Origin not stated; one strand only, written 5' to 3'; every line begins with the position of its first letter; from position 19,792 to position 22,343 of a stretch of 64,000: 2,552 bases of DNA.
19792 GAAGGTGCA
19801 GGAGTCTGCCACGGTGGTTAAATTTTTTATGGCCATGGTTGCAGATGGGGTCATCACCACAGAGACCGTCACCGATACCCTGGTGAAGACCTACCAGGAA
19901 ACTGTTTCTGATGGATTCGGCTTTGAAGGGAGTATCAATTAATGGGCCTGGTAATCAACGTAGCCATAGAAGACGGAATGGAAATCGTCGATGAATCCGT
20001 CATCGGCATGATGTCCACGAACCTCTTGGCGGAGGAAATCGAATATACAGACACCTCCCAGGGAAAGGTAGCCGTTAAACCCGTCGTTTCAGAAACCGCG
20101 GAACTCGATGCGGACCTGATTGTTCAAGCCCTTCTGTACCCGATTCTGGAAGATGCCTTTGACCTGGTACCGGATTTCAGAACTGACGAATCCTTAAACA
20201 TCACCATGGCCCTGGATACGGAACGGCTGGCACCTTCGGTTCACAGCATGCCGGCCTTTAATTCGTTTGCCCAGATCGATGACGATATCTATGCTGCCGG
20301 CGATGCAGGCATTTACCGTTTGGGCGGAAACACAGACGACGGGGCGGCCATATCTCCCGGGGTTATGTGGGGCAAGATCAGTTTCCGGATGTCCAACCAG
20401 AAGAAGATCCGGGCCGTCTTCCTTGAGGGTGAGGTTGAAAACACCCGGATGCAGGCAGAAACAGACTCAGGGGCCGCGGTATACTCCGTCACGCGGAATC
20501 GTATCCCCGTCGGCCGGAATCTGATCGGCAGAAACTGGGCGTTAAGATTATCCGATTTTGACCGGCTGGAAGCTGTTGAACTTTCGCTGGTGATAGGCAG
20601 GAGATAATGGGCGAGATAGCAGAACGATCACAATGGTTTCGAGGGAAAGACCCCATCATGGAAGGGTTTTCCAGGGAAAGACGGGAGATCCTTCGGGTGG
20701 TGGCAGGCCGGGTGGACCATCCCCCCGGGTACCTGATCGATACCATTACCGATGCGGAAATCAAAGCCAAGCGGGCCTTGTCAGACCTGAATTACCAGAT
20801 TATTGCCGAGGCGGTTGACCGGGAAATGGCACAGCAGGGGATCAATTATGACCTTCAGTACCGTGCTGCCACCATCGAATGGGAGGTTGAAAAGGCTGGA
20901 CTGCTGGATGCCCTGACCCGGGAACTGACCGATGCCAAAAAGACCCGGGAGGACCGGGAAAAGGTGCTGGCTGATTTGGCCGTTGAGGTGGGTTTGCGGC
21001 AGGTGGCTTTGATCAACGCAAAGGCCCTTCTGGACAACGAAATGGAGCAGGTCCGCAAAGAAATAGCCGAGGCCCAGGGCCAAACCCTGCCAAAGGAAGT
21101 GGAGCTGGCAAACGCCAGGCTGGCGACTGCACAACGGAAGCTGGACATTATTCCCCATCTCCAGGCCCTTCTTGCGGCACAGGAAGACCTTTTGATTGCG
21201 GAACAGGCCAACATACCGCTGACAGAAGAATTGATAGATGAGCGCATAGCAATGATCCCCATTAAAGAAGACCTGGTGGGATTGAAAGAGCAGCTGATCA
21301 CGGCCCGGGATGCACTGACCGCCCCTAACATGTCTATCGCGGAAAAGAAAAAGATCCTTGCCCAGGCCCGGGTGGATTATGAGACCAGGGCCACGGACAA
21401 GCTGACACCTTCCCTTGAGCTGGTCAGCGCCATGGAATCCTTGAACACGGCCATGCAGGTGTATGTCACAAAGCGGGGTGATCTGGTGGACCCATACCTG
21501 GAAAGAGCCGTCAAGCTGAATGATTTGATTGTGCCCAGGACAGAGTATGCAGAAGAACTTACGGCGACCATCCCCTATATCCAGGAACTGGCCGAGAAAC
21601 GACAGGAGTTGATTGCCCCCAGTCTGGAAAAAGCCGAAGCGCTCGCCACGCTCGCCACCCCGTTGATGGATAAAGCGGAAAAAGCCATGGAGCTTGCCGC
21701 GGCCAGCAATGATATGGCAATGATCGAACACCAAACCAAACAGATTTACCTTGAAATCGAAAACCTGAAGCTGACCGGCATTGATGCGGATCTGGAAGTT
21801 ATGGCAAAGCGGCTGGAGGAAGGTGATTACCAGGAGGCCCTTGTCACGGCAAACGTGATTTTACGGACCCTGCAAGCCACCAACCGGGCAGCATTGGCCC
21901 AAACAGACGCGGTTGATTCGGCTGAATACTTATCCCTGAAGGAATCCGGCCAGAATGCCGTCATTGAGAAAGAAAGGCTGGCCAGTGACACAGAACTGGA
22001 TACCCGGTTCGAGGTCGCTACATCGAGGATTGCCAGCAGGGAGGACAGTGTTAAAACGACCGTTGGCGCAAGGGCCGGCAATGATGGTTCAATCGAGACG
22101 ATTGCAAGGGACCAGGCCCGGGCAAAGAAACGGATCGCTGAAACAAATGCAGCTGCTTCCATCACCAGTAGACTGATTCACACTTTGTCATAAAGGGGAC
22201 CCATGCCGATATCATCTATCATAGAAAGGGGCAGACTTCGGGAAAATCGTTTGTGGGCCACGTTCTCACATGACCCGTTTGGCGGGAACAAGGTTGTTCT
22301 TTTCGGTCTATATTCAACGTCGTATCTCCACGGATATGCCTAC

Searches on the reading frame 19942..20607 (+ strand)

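Call 9: search_protein_families(library=phrogs, proteins=[window:19942-20607:+], max_evalue=0.001)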
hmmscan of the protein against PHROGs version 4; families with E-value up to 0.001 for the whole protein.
window:19942-20607:+ (221 aa): 1 family
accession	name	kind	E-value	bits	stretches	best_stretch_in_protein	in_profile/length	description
phrog_26502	-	head and packaging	8.2e-10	38.8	1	101-210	482-603/620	virion structural protein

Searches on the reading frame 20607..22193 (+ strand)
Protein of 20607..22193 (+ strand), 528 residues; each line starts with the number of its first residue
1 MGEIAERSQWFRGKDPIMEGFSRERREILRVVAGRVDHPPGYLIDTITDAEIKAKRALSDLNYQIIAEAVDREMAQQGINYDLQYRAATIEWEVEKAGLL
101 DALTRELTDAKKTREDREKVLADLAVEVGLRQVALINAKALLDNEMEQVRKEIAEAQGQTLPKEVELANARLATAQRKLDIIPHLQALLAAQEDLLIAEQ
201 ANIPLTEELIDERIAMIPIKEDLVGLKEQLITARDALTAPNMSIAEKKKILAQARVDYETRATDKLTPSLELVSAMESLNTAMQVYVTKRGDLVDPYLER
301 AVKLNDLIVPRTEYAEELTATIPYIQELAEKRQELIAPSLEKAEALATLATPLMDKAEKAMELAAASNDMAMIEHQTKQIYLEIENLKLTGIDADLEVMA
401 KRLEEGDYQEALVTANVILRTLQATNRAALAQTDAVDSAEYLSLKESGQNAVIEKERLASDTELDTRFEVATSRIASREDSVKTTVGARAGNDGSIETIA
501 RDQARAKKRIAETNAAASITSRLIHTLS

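Call 9: search_protein_families(library=phrogs, proteins=[window:20607-22193:+], max_evalue=0.001)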
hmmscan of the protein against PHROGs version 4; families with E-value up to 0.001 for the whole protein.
window:20607-22193:+ (528 aa): 0 families

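Call 39: search_protein_families(library=pfam, proteins=[window:20607-22193:+], max_evalue=0.01)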
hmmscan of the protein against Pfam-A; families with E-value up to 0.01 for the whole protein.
window:20607-22193:+ (528 aa): 0 families
